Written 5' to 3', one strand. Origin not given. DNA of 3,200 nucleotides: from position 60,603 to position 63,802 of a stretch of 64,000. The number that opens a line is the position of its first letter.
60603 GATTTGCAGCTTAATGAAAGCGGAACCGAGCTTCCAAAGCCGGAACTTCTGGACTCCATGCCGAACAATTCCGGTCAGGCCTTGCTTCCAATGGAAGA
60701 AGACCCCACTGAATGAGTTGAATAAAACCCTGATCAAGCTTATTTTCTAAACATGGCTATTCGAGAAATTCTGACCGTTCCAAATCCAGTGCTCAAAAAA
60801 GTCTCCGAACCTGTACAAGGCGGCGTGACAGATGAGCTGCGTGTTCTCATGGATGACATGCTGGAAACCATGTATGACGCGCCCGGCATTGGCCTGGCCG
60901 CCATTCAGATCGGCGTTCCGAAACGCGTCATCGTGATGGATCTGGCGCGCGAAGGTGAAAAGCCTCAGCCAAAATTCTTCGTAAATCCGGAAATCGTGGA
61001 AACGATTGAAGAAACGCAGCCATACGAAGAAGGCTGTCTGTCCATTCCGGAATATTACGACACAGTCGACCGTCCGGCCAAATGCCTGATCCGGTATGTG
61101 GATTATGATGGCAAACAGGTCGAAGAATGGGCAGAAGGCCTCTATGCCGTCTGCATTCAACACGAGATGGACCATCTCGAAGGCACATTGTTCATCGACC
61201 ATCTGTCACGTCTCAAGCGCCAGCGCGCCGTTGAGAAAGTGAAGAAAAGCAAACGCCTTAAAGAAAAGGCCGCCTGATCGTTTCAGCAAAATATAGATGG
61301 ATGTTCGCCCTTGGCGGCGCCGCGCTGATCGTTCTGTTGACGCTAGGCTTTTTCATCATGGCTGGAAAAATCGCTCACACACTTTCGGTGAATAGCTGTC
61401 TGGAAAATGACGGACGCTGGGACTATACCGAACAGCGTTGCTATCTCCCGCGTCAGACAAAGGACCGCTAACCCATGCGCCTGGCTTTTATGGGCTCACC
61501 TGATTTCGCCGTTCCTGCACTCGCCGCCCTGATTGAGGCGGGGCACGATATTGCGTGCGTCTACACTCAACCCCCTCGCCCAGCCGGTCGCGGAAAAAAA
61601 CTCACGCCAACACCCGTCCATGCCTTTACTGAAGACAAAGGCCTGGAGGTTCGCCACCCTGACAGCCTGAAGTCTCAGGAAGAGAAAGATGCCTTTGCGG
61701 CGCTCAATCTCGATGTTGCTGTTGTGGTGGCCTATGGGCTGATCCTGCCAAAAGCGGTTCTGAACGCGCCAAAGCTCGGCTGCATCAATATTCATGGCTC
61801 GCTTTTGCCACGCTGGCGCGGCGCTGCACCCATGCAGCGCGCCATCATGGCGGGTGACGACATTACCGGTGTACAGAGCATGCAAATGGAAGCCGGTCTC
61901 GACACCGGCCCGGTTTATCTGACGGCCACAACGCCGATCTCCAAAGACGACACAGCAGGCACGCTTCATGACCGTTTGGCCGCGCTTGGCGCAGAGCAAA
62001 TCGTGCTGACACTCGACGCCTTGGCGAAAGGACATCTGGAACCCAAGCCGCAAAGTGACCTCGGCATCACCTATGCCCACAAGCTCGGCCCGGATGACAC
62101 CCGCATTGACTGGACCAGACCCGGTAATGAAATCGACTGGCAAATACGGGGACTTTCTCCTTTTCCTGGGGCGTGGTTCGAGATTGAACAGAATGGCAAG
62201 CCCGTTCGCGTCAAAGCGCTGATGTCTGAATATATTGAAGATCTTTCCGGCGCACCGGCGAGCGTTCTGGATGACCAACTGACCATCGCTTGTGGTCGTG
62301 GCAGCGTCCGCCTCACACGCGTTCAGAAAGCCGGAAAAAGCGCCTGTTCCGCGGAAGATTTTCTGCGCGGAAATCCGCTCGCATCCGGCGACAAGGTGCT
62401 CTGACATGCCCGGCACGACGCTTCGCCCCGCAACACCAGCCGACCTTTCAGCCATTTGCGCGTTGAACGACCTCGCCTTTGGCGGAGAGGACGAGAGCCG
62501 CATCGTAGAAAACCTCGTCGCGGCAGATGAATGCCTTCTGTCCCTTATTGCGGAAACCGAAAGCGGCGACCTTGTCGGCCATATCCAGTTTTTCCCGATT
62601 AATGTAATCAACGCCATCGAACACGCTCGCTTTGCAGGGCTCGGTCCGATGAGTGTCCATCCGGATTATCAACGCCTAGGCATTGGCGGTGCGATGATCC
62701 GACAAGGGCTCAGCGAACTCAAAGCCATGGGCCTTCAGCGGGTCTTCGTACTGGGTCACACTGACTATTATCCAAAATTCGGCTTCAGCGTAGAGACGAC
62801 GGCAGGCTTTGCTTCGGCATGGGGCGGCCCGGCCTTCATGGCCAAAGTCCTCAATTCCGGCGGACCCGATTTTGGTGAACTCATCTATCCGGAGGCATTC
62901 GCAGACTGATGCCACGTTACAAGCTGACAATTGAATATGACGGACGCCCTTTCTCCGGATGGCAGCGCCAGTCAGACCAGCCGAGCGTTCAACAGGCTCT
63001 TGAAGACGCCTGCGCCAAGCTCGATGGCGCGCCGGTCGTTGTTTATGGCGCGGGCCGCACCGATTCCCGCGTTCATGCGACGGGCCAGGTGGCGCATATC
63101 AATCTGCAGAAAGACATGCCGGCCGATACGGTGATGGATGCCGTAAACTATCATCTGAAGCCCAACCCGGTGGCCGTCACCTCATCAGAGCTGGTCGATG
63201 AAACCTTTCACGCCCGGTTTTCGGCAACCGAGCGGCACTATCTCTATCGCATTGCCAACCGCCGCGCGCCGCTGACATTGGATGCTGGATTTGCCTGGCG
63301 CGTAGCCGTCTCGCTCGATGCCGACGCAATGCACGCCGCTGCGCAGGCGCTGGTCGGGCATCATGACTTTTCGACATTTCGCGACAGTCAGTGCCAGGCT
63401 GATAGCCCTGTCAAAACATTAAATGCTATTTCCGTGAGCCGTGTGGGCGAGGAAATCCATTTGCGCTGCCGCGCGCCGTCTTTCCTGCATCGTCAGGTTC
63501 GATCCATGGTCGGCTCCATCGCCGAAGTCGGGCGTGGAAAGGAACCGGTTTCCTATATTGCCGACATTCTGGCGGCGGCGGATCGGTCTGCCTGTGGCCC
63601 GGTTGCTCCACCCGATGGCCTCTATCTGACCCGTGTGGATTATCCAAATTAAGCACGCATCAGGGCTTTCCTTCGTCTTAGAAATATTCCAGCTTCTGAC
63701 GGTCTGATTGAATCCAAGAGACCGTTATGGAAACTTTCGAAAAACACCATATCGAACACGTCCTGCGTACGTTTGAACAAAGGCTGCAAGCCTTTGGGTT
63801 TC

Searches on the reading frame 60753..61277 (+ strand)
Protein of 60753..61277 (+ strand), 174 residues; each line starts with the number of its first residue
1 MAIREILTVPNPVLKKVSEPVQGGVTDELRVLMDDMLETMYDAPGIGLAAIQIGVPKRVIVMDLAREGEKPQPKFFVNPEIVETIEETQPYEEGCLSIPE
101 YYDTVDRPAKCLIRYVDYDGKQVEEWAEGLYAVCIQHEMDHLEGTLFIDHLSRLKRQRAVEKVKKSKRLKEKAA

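Call 40: search_protein_families(library=pfam, proteins=[window:60753-61277:+], max_evalue=0.01)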
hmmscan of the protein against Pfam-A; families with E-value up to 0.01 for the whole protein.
window:60753-61277:+ (174 aa): 1 family
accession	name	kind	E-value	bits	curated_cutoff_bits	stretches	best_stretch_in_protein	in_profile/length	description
PF01327.26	Pep_deformylase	-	7.1e-55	185.3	22.8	1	3-156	1-155/156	Polypeptide deformylase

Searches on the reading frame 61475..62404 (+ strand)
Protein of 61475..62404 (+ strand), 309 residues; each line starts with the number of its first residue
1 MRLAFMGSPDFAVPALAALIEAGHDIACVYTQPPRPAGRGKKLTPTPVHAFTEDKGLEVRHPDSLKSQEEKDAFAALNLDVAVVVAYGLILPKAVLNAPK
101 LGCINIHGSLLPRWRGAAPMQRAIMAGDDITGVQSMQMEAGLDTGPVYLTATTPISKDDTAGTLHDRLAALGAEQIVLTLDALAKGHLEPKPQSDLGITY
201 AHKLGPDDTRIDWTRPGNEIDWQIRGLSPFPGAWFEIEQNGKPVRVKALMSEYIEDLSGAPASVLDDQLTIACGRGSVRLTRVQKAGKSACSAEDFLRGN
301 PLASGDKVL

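Call 40: search_protein_families(library=pfam, proteins=[window:61475-62404:+], max_evalue=0.01)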
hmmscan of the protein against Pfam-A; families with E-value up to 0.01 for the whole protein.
window:61475-62404:+ (309 aa): 2 families
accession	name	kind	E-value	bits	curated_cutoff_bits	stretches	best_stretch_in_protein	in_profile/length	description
PF00551.24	Formyl_trans_N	-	2.8e-43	148.2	26.1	1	1-178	1-179/181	Formyl transferase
PF02911.23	Formyl_trans_C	-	4.3e-20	72.2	21.1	1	203-300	1-99/100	Formyl transferase, C-terminal domain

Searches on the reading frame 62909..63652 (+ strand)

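Call 40: search_protein_families(library=pfam, proteins=[window:62909-63652:+], max_evalue=0.01)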
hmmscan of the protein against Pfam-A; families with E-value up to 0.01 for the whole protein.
window:62909-63652:+ (247 aa): 1 family
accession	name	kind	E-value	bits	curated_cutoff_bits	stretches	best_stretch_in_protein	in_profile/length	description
PF01416.25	PseudoU_synth_1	-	1.2e-40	138.8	23.3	2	144-246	1-108/108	tRNA pseudouridine synthase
